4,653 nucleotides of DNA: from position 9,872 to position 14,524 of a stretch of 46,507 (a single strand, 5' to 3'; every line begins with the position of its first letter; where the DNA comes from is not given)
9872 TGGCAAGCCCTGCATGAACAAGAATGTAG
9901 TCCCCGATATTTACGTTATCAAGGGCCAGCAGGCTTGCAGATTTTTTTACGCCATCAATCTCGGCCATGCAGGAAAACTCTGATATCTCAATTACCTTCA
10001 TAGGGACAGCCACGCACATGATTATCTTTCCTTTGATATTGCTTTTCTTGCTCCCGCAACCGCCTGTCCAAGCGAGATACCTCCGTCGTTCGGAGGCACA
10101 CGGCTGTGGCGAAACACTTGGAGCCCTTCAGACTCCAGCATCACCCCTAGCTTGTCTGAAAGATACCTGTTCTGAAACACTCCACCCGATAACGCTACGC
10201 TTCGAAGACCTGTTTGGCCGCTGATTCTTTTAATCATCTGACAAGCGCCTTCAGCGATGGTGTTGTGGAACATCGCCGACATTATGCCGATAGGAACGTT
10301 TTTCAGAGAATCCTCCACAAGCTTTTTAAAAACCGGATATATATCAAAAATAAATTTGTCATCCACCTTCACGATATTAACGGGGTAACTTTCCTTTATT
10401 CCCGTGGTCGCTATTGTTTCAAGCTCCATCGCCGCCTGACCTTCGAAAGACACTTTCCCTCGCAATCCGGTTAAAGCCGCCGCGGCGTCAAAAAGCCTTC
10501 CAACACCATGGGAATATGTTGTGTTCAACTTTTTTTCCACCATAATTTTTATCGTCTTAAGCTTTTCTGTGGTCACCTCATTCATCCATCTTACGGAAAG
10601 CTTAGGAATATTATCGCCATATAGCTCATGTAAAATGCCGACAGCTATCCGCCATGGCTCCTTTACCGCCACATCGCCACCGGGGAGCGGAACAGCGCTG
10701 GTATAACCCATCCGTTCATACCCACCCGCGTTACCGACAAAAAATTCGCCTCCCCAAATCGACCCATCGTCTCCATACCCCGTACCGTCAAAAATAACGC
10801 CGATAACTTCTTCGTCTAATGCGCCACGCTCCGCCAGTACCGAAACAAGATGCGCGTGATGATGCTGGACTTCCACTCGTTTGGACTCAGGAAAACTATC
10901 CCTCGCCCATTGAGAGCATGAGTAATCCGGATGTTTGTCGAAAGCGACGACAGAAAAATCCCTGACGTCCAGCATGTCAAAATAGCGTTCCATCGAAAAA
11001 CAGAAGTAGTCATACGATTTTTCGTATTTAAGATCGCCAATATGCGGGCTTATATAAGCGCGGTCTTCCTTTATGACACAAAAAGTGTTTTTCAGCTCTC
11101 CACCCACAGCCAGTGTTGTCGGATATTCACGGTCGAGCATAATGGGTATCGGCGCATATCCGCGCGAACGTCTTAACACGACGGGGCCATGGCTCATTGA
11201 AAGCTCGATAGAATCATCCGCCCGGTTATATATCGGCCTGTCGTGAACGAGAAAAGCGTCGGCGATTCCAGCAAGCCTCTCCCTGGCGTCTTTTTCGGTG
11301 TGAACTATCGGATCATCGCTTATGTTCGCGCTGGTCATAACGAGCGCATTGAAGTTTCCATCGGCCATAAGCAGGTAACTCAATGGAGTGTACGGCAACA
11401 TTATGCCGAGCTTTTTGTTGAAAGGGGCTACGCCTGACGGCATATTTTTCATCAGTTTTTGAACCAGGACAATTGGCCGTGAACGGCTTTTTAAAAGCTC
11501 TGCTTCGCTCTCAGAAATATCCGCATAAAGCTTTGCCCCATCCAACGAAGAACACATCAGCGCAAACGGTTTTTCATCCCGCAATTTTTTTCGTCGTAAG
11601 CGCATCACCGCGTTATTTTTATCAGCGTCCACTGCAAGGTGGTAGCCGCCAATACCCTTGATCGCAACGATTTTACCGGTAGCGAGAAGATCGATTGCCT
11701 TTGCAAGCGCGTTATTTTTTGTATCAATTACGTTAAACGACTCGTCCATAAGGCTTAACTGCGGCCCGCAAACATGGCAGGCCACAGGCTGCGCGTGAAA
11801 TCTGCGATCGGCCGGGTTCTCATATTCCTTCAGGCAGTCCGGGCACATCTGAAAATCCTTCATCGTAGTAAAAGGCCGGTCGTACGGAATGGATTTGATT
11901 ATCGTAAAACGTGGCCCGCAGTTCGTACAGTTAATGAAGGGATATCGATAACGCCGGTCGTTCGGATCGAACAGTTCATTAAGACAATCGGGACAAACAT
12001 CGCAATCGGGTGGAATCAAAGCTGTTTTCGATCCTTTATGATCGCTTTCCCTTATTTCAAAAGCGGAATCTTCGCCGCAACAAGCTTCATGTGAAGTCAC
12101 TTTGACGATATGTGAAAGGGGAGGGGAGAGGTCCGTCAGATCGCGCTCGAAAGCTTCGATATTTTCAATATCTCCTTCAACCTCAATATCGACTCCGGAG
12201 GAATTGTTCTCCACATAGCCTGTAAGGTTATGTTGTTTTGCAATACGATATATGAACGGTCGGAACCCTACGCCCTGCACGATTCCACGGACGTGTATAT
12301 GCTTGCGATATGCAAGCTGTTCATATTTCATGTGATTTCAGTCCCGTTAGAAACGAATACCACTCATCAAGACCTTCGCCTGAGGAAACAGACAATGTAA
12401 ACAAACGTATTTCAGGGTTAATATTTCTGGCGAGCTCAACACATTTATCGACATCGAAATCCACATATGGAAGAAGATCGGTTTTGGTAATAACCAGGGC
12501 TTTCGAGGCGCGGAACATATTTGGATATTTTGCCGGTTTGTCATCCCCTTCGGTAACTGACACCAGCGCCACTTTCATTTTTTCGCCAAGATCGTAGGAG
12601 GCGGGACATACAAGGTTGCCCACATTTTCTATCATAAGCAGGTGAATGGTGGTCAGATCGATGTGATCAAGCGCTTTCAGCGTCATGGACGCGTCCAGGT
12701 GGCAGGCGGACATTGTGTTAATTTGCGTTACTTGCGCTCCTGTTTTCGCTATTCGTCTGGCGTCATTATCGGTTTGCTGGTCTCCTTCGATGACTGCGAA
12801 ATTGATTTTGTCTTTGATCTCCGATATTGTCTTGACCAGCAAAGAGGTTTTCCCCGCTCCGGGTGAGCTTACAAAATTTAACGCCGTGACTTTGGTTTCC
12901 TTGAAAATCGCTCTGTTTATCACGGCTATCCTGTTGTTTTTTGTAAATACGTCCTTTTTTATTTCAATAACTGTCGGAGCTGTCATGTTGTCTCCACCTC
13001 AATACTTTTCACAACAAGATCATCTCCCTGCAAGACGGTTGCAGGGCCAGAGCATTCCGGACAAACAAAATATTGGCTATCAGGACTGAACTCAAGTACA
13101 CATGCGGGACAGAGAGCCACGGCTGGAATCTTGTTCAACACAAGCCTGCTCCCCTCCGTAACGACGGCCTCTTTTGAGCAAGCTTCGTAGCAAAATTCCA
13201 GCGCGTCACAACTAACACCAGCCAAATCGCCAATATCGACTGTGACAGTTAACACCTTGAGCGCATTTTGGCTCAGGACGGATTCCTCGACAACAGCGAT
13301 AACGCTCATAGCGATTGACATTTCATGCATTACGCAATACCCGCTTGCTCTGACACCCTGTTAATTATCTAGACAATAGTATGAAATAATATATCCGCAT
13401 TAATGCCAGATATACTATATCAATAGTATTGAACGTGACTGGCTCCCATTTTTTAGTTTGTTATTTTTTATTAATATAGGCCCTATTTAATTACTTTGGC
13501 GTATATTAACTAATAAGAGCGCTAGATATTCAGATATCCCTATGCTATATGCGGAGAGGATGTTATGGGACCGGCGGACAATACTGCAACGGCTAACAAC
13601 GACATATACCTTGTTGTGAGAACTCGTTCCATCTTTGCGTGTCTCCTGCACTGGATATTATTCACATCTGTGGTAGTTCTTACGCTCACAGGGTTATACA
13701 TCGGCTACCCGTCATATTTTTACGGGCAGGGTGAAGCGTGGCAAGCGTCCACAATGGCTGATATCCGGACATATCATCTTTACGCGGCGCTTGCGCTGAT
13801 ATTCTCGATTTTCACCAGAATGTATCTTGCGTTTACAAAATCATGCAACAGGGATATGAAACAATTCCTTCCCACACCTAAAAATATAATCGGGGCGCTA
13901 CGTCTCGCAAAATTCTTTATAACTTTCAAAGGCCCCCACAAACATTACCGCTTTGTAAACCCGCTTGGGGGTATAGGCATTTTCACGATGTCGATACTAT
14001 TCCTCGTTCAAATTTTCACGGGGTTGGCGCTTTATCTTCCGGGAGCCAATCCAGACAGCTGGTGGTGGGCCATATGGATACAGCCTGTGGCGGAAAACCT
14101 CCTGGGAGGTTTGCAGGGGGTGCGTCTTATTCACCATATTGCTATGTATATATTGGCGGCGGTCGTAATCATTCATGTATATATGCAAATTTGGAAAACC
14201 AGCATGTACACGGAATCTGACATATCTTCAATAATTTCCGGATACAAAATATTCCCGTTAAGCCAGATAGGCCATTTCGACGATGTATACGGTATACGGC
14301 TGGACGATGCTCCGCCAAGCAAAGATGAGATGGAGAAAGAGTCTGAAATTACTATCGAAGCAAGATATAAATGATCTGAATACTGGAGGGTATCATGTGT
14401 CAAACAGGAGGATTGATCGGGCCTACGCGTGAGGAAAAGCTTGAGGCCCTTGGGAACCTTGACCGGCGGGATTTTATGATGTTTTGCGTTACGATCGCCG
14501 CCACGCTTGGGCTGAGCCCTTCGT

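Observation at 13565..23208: Uptake hydrogenase embedded in a dense multihaem / dihaem-b island: candidate H2-to-cytochrome electron conduit with a non-textbook layout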

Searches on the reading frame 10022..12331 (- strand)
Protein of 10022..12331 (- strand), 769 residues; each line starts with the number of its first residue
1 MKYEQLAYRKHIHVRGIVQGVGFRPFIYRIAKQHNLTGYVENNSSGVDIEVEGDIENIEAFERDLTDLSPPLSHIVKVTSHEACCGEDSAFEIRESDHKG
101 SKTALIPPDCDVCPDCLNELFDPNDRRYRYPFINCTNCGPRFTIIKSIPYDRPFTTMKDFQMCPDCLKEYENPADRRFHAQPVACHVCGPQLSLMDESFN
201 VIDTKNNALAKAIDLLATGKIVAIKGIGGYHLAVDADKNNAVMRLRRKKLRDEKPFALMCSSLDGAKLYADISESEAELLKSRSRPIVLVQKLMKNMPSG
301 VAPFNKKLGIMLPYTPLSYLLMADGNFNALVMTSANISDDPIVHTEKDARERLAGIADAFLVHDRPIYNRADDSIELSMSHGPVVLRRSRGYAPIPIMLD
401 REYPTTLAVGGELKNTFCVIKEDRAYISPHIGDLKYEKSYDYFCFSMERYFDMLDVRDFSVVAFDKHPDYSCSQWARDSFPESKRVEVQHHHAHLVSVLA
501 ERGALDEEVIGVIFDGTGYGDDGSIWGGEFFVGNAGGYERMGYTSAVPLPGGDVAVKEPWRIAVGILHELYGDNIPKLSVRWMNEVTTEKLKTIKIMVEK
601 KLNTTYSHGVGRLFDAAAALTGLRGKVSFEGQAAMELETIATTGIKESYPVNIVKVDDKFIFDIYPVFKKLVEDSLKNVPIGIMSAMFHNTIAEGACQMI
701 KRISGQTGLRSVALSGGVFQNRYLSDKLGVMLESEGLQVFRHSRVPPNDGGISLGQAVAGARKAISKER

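Call 7: search_protein_families(library=pfam, proteins=[window:10022-12331:-], max_evalue=0.00001)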
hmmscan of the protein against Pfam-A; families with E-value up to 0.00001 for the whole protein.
window:10022-12331:- (769 aa): 5 families
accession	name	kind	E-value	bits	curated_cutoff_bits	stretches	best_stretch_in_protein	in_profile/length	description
PF22521.2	HypF_C_2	-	8.2e-79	265.2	27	1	511-756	1-241/241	Carbamoyltransferase, Kae1-like Domain, second subdomain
PF01300.24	Sua5_yciO_yrdC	-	3.3e-41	141.2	25.1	1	215-389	2-178/178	Telomere recombination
PF07503.17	zf-HYPF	-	2.7e-37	126.7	23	2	162-195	1-34/34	HypF finger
PF17788.7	HypF_C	-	7.1e-29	100.9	23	1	404-501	4-99/99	HypF Kae1-like domain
PF00708.24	Acylphosphatase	-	1.5e-21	76.9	22.5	1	11-92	2-84/85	Acylphosphatase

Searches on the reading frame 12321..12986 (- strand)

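Call 7: search_protein_families(library=pfam, proteins=[window:12321-12986:-], max_evalue=0.00001)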
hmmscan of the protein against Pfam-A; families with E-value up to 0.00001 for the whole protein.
window:12321-12986:- (221 aa): 1 family
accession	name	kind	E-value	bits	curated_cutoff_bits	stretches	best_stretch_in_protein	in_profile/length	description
PF02492.25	cobW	-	4.4e-21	75.7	20.7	1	39-194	6-177/180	CobW/HypB/UreG, nucleotide-binding domain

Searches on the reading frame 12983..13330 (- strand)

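Call 7: search_protein_families(library=pfam, proteins=[window:12983-13330:-], max_evalue=0.00001)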
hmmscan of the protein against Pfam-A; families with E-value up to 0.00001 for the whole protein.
window:12983-13330:- (115 aa): 1 family
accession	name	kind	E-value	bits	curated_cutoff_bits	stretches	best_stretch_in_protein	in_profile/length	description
PF01155.25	HypA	-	8e-28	97.2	28.9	1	1-112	1-112/112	Hydrogenase/urease nickel incorporation, metallochaperone, hypA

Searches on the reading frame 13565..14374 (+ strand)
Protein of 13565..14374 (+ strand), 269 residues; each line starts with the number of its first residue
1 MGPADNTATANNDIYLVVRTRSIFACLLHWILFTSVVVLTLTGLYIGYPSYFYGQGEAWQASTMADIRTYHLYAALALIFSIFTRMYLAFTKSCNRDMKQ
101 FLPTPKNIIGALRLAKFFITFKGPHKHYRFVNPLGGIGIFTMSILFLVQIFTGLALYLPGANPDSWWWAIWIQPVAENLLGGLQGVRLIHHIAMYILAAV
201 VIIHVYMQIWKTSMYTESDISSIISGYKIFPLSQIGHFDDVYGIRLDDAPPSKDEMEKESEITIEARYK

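Call 4: search_protein_families(library=pfam, proteins=[window:13565-14374:+], max_evalue=0.01)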
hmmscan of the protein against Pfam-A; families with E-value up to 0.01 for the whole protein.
window:13565-14374:+ (269 aa): 2 families
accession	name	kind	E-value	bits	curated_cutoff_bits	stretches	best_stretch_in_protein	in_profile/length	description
PF01292.26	Ni_hydr_CYTB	-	1.5e-22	80.7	30.1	1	22-226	3-179/179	Prokaryotic cytochrome b561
PF14358.11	DUF4405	-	5.1e-09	37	26.7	1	140-210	4-66/66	Domain of unknown function (DUF4405)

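Call 20: search_protein_families(library=ncbifam, proteins=[window:13565-14374:+], max_evalue=0.001)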
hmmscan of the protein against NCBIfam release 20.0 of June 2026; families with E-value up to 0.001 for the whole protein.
window:13565-14374:+ (269 aa): 3 families
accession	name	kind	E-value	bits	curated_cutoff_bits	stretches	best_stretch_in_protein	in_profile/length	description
TIGR02125.1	CytB-hydogenase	equivalog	5.4e-38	130.6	121.5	1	26-229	8-209/212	Ni/Fe-hydrogenase, b-type cytochrome subunit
NF007551.0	PRK10171.1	equivalog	1.3e-10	41.4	442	1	27-232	20-226/235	Ni/Fe-hydrogenase b-type cytochrome subunit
TIGR01583.1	formate-DH-gamm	equivalog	9.5e-06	25.7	115.85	1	22-228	6-185/204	formate dehydrogenase subunit gamma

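Call 37: find_homologous_proteins(query=window:13565-14374:+)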
Query window:13565-14374:+ (269 aa): 70 proteins with E <= 0.001 among 960 candidates.
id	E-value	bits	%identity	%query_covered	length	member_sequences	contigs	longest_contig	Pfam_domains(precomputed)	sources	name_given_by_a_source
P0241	4.7e-180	615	100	100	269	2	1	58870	PF14358.12,PF01292.27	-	-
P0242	1.5e-125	436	70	96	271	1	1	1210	PF14358.12,PF01292.27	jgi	-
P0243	5.8e-111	388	66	90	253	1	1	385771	PF14358.12,PF01292.27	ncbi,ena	-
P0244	2.3e-107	377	61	98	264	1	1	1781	PF14358.12,PF01292.27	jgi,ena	-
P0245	6.4e-106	372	61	98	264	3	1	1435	PF14358.12,PF01292.27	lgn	-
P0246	1.8e-104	367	58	97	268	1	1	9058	PF14358.12,PF01292.27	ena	-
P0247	3.0e-103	363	60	99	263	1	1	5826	PF14358.12,PF01292.27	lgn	-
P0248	3.7e-103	363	61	93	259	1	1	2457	PF14358.12,PF01292.27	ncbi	-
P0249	1.2e-101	358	61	96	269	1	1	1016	PF14358.12,PF01292.27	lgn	-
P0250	2.1e-101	357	61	96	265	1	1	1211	PF01292.27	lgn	-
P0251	3.5e-101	356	60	96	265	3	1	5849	PF01292.27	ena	-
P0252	8.3e-101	355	60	96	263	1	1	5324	PF14358.12,PF01292.27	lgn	-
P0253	1.2e-100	355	60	97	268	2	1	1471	PF14358.12,PF01292.27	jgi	jgi:Ni/Fe-hydrogenase 1 B-type cytochrome subunit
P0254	1.3e-100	354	55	99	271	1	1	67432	PF14358.12,PF01292.27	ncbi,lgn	-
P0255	2.1e-100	354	59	96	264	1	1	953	PF14358.12,PF01292.27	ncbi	-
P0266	8.1e-97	342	58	97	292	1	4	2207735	PF14358.12,PF01292.27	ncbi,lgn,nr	ncbi:MAG: Ni/Fe-hydrogenase, b-type cytochrome subunit [Nitrospinae bacterium]|nr:Ni/Fe-hydrogenase,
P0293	2.0e-75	272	51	91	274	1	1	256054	PF14358.12,PF01292.27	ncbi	-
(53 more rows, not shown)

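Call 38: find_encoding_contigs(protein=P0243, flank=10000, max_places=1)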
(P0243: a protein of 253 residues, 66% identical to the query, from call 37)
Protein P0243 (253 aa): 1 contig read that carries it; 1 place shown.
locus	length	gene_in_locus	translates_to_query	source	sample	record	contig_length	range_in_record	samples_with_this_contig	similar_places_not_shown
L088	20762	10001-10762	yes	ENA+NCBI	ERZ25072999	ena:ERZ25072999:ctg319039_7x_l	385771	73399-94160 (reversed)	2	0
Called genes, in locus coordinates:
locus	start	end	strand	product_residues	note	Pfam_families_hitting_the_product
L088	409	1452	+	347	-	PF21016:RlmN_N, PF04055:Radical_SAM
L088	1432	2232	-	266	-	PF03099:BPL_LplA_LipB, PF02237:BPL_C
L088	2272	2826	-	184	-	PF14522:Cytochrome_C7 (faint), PF22113:Mtrc-MtrF_II-IV_dom (faint), PF13435:Cytochrome_C554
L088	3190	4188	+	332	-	PF00266:Aminotran_5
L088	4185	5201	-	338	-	PF00586:AIRS, PF02769:AIRS_C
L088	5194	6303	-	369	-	PF01924:HypD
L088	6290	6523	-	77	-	PF01455:HupF_HypC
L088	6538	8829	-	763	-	PF00708:Acylphosphatase, PF07503:zf-HYPF, PF01300:Sua5_yciO_yrdC, PF17788:HypF_C, PF22521:HypF_C_2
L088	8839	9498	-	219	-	PF02492:cobW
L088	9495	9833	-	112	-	PF01155:HypA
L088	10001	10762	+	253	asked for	PF01292:Ni_hydr_CYTB, PF14358:DUF4405 (faint)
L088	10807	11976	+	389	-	PF01058:Oxidored_q6, PF14720:NiFe_hyd_SSU_C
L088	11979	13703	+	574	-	PF27537:HoxH, PF00374:NiFeSe_Hases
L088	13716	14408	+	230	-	PF01292:Ni_hydr_CYTB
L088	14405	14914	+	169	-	PF01750:HycI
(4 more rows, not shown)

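Call 39: find_encoding_contigs(protein=P0266, flank=10000, max_places=1)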
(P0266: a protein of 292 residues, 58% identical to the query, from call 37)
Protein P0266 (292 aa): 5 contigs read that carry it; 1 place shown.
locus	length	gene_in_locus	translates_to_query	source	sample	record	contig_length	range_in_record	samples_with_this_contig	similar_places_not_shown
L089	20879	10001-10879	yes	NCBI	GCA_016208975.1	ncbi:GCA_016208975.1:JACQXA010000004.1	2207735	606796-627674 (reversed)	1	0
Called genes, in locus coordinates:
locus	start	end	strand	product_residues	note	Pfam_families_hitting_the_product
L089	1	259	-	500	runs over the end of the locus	PF00474:SSF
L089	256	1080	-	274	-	PF07386:DUF1499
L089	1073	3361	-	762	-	PF00330:Aconitase, PF00694:Aconitase_C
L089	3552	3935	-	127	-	PF07963:N_methyl (weak)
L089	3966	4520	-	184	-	-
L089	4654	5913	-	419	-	PF17164:DUF5122 (faint)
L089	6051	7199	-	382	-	PF00266:Aminotran_5, PF01041:DegT_DnrJ_EryC1 (weak)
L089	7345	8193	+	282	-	PF02811:PHP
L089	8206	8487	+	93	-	PF04368:DUF507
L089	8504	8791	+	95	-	PF04368:DUF507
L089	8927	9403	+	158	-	PF00857:Isochorismatase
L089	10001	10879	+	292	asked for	PF01292:Ni_hydr_CYTB, PF14358:DUF4405 (faint)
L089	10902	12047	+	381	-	PF01058:Oxidored_q6, PF14720:NiFe_hyd_SSU_C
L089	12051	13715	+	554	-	PF27537:HoxH (weak), PF00374:NiFeSe_Hases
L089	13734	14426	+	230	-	PF01292:Ni_hydr_CYTB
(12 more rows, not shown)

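Call 40: find_encoding_contigs(protein=P0293, flank=10000, max_places=1)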
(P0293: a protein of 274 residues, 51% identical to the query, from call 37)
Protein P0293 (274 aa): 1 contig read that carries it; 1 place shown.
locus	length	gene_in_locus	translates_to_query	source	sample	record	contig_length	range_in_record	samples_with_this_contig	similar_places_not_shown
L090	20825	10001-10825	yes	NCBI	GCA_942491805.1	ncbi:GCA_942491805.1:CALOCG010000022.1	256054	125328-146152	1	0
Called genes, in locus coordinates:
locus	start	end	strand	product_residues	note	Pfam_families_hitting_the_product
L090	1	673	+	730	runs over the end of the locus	PF25788:Ig_Rha78A_N (faint), PF00041:fn3 (weak)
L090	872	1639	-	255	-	PF00106:adh_short, PF13561:adh_short_C2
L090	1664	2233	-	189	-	-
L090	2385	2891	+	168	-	PF12710:HAD (faint), PF00702:Hydrolase (weak), PF08282:Hydrolase_3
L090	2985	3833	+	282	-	PF08668:HDOD, PF01966:HD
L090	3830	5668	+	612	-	PF01590:GAF, PF13185:GAF_2, PF00989:PAS (weak), PF13188:PAS_8 (weak), PF08448:PAS_4 (weak), PF13426:PAS_9 (weak), PF00512:HisKA, PF02518:HATPase_c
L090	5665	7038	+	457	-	PF00072:Response_reg, PF13551:HTH_29 (faint), PF00158:Sigma54_activat, PF14532:Sigma54_activ_2, PF07724:AAA_2 (weak), PF07728:AAA_5 (weak), PF25601:AAA_lid_14, PF02954:HTH_8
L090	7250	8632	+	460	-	-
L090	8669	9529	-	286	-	PF04055:Radical_SAM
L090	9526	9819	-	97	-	-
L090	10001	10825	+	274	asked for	PF01292:Ni_hydr_CYTB, PF14358:DUF4405 (weak)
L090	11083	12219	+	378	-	PF01058:Oxidored_q6, PF14720:NiFe_hyd_SSU_C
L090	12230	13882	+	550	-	PF00374:NiFeSe_Hases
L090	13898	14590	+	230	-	PF01292:Ni_hydr_CYTB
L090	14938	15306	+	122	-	PF13405:EF-hand_6 (faint), PF13499:EF-hand_7, PF00036:EF-hand_1 (weak)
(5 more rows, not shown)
